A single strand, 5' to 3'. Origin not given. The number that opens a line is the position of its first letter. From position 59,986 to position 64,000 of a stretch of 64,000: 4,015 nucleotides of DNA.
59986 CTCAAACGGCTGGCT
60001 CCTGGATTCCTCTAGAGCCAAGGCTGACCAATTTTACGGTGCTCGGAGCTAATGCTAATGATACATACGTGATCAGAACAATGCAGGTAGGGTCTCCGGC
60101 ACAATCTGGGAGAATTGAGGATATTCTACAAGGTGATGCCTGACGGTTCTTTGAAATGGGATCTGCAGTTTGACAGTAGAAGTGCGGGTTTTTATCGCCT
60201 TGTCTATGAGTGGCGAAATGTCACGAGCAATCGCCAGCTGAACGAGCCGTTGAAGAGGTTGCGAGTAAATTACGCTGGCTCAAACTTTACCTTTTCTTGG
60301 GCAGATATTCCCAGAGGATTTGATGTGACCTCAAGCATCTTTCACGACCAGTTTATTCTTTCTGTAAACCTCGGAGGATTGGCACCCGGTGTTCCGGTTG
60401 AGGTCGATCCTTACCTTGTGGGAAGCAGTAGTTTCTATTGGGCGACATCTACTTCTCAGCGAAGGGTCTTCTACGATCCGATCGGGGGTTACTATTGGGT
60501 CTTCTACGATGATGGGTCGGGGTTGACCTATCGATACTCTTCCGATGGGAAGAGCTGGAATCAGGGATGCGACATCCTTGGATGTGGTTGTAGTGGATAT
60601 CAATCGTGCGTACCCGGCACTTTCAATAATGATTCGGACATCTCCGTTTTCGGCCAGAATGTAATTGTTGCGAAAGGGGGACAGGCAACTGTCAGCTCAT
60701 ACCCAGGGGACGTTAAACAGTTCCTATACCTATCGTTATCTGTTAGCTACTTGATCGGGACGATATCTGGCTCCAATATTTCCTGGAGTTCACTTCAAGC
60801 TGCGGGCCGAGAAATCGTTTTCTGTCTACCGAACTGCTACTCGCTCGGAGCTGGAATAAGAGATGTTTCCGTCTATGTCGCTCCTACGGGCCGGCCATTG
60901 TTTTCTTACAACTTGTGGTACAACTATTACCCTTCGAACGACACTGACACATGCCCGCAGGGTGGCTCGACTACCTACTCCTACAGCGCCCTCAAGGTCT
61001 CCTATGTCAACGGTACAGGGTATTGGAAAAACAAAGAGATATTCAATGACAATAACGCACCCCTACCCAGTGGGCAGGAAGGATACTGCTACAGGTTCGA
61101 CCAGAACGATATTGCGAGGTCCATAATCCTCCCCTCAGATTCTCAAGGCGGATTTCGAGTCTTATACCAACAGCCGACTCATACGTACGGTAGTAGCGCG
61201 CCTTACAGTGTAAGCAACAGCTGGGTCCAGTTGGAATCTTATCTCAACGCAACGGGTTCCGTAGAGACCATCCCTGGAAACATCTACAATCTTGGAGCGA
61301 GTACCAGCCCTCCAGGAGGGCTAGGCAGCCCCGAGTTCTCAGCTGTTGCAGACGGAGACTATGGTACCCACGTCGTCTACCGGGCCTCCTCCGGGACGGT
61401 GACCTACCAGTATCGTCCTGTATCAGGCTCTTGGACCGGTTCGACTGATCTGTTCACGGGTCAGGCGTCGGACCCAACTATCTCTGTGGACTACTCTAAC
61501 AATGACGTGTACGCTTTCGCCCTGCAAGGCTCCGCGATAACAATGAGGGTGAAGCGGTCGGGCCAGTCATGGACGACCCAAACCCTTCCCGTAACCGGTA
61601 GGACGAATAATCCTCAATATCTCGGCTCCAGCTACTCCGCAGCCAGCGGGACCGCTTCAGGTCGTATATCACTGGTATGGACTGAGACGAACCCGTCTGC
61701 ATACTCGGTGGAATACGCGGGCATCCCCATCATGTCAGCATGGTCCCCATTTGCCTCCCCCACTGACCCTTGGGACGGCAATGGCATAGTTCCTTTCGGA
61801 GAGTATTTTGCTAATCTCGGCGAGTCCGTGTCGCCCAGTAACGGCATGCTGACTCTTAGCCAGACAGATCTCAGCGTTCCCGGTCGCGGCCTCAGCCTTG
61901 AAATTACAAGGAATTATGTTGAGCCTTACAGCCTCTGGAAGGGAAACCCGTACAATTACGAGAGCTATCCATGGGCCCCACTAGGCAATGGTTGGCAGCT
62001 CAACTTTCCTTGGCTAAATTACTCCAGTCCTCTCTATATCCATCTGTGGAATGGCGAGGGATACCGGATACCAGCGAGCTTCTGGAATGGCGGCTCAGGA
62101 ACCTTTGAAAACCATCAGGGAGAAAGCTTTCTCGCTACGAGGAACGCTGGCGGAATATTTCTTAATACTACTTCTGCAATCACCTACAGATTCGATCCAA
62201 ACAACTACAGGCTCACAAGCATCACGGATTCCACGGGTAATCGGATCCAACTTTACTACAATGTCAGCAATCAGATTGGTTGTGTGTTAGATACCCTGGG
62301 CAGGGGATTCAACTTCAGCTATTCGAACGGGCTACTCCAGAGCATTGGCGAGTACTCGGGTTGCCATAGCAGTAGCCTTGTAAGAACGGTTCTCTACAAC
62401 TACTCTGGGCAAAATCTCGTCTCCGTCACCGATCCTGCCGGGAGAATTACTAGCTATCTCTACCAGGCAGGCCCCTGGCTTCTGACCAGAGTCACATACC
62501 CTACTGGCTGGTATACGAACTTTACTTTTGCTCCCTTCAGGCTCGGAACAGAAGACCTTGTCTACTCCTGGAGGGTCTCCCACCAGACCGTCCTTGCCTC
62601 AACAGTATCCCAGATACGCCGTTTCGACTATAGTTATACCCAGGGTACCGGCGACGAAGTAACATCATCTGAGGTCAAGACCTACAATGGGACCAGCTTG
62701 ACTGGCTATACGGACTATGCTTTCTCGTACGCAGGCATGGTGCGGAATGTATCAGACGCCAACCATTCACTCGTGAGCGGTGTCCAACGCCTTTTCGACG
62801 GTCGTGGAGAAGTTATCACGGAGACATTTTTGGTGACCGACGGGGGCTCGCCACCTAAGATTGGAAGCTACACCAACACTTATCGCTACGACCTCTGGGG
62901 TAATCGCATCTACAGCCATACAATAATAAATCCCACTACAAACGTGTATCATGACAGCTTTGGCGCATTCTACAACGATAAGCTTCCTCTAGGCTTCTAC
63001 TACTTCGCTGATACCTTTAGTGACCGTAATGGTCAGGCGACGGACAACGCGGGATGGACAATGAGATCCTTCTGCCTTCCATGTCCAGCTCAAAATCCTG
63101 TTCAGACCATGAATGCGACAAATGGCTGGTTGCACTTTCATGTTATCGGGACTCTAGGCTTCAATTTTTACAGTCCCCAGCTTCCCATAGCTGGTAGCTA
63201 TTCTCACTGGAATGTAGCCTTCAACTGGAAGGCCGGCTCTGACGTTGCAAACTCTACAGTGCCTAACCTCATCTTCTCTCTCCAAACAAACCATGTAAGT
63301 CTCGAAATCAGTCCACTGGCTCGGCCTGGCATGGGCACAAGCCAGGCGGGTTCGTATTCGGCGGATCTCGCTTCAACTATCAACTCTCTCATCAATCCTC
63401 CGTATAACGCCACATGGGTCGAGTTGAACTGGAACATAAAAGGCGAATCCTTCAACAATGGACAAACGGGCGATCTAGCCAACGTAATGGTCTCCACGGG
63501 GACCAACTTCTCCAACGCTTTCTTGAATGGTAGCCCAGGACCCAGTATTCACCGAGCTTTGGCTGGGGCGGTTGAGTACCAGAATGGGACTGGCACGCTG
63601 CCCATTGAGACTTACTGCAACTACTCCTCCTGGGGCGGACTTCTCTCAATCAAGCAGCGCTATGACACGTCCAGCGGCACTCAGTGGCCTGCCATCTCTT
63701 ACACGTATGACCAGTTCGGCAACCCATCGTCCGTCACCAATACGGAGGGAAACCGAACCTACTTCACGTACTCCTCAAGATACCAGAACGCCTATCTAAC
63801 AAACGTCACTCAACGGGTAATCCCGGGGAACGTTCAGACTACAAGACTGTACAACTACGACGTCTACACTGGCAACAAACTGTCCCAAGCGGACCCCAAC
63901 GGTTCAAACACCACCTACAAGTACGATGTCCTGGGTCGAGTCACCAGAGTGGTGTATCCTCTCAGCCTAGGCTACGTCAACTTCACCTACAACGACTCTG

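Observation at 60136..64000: Giant BNR-propeller + RHS/YD-repeat protein in an archaeal-looking genome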

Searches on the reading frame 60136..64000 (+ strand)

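Call 4: search_protein_families(library=pfam, proteins=[window:60136-64000:+], max_evalue=0.1)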
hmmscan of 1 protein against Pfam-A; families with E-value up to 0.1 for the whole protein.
window:60136-64000:+ (1288 aa): 3 families
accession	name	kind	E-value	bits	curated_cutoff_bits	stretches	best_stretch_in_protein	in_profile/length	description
PF05593.20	RHS_repeat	-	4.8e-12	46.4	22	3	1249-1275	8-34/38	RHS Repeat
PF20148.4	DUF6531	-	2.7e-05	24.9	24.1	1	562-624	1-50/74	Domain of unknown function (DUF6531)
PF17991.7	Thioredoxin_10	-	0.055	14.5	27.1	0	415-479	28-91/142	Thioredoxin like C-terminal domain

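Call 5: search_protein_families(library=ncbifam, proteins=[window:60136-64000:+], max_evalue=0.1)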
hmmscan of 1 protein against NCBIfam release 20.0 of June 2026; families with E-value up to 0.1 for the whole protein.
window:60136-64000:+ (1288 aa): 1 family
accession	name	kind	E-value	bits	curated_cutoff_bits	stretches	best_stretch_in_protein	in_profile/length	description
TIGR01643.1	YD_repeat_2x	repeat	4.8e-12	45.8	15.8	1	1187-1211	18-42/42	YD repeat-containing protein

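Call 13: find_homologous_proteins(query=window:60136-64000:+)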
Query window:60136-64000:+ (1288 aa): 7 proteins with E <= 0.001 among 8000 candidates.
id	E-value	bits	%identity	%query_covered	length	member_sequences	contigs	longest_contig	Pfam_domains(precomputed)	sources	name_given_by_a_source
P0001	2.8e-240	819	43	70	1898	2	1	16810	PF05593.20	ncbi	-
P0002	1.8e-164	568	41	64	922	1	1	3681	-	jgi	jgi:hypothetical protein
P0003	6.7e-159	549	39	75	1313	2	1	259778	PF05593.20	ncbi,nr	ncbi:MAG TPA: RHS repeat domain-containing protein [Candidatus Bathyarchaeia archaeon]|nr:RHS repeat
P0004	3.4e-14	70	28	17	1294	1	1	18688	PF05593.20,PF25023.2,PF20148.5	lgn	-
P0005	1.4e-6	45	33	7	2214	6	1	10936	PF13715.13,PF05593.20,PF25778.2,PF25023.2,PF13620.13,PF09430.17,PF06739.18,PF22904.4,PF17210.10,PF20148.5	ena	-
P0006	2.5e-6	44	26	17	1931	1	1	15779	PF05593.20,PF25023.2,PF20148.5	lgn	-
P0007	1.8e-4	38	30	19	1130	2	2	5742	PF05593.20,PF25023.2,PF20148.5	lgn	-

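Call 15: find_encoding_contigs(protein=P0001, flank=10000)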
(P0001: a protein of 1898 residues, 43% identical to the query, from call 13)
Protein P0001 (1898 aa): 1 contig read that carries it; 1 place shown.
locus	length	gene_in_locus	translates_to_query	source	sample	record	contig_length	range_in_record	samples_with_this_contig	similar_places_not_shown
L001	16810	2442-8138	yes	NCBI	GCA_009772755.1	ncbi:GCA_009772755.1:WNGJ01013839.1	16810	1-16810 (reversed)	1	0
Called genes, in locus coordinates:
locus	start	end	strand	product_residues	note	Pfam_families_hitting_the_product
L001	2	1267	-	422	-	?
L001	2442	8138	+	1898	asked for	PF05593:RHS_repeat (faint)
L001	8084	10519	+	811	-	PF05593:RHS_repeat (faint), PF25023:TEN_YD-shell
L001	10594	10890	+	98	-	-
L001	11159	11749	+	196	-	-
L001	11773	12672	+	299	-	-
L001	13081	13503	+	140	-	-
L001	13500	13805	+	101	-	-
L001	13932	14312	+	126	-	-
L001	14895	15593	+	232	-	PF00175:NAD_binding_1, PF10418:DHODB_Fe-S_bind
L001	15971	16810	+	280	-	?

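Call 16: find_encoding_contigs(protein=P0003, flank=10000)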
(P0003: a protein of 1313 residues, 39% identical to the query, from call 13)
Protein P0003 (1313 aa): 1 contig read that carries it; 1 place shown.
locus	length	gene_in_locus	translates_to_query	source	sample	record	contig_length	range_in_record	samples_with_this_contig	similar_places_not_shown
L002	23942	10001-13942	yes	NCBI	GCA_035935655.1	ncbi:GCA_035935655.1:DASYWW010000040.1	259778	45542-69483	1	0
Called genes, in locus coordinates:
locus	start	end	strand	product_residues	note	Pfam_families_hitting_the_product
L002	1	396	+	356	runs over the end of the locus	-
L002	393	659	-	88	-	-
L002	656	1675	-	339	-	PF00953:Glycos_transf_4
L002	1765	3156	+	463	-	PF02347:GDC-P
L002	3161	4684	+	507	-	PF02347:GDC-P, PF00266:Aminotran_5 (weak), PF21478:GcvP2_C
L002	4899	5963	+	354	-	PF00091:Tubulin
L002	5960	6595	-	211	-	PF02811:PHP (weak), PF13263:PHP_C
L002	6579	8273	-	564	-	PF00133:tRNA-synt_1 (faint), PF09334:tRNA-synt_1g, PF19303:Anticodon_3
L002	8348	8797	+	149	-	PF01873:eIF-5_eIF-2B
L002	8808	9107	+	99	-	PF04242:DUF424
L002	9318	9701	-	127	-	-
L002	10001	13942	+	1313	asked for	PF05593:RHS_repeat (weak)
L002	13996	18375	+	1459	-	PF05593:RHS_repeat, PF25023:TEN_YD-shell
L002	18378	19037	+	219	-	-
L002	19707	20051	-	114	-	-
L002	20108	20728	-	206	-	-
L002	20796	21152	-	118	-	-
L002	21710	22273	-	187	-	PF01625:PMSR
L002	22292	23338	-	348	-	PF00248:Aldo_ket_red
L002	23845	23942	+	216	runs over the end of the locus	PF00702:Hydrolase, PF12710:HAD, PF13419:HAD_2, PF13242:Hydrolase_like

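Call 19: find_related_loci(query=A1, collection=genome_contigs, flank=10000)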
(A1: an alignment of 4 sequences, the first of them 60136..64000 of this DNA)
Query A1 (1288 aa) in genome_contigs; peptide patterns used: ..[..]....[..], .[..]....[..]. (x = any residue, [..] = any of these).
95 stretches matched a pattern; 2 encode a relative of the query (tblastn E <= 1e-3); 2 distinct loci.
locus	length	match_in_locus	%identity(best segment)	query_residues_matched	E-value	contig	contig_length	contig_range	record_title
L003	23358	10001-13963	41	3-1287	0e+0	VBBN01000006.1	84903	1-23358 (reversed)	MAG: Candidatus Bathyarchaeota archaeon isolate BA_19 14_1009_16_40cm_scaffold_1356, whole genome shotgun sequence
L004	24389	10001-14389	38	2-1288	0e+0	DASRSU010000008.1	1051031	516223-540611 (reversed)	MAG TPA_asm: Candidatus Bathyarchaeia archaeon isolate SMAG_U6295 k141_592795, whole genome shotgun sequence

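Call 76: search_protein_families(library=pfam, proteins=[L003:16430-17095:+, L001:9800-10516:+, L004:15790-16458:+], max_evalue=1)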
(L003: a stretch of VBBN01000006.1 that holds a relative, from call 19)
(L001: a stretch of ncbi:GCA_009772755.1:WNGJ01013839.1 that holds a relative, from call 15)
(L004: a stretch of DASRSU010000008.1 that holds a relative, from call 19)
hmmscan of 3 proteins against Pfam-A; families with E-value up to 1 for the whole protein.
L003:16430-17095:+ (222 aa): 1 family
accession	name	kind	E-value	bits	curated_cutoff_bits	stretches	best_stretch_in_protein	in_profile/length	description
PF15649.12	Tox-REase-7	-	4e-05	24.2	25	1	153-204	28-84/84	Restriction endonuclease fold toxin 7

L001:9800-10516:+ (239 aa): 0 families

L004:15790-16458:+ (223 aa): 1 family
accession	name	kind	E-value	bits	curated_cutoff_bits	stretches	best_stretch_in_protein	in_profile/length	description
PF00584.25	SecE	-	0.12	12.8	22.7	1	7-35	15-43/55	SecE/Sec61-gamma subunits of protein translocation complex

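Call 104: search_protein_families(library=pfam, proteins=[L003:17100-17888:+, L002:18378-19034:+, L001:10594-10887:+, L004:16473-17024:+, L001:11159-11746:+, L001:11773-12669:+, L002:17731-18372:+], max_evalue=0.1)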
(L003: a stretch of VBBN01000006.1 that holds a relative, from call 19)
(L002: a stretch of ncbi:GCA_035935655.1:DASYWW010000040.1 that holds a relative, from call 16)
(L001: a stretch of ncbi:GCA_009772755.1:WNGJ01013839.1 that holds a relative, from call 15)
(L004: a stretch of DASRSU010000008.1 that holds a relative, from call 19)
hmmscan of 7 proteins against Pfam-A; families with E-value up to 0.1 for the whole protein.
L003:17100-17888:+ (263 aa): 0 families

L002:18378-19034:+ (219 aa): 0 families

L001:10594-10887:+ (98 aa): 0 families

L004:16473-17024:+ (184 aa): 1 family
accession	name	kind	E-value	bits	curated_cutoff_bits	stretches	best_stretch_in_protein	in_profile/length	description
PF13564.11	DoxX_2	-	0.059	13.9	26.3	1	87-138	27-79/103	DoxX-like family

L001:11159-11746:+ (196 aa): 0 families

L001:11773-12669:+ (299 aa): 0 families

L002:17731-18372:+ (214 aa): 0 families
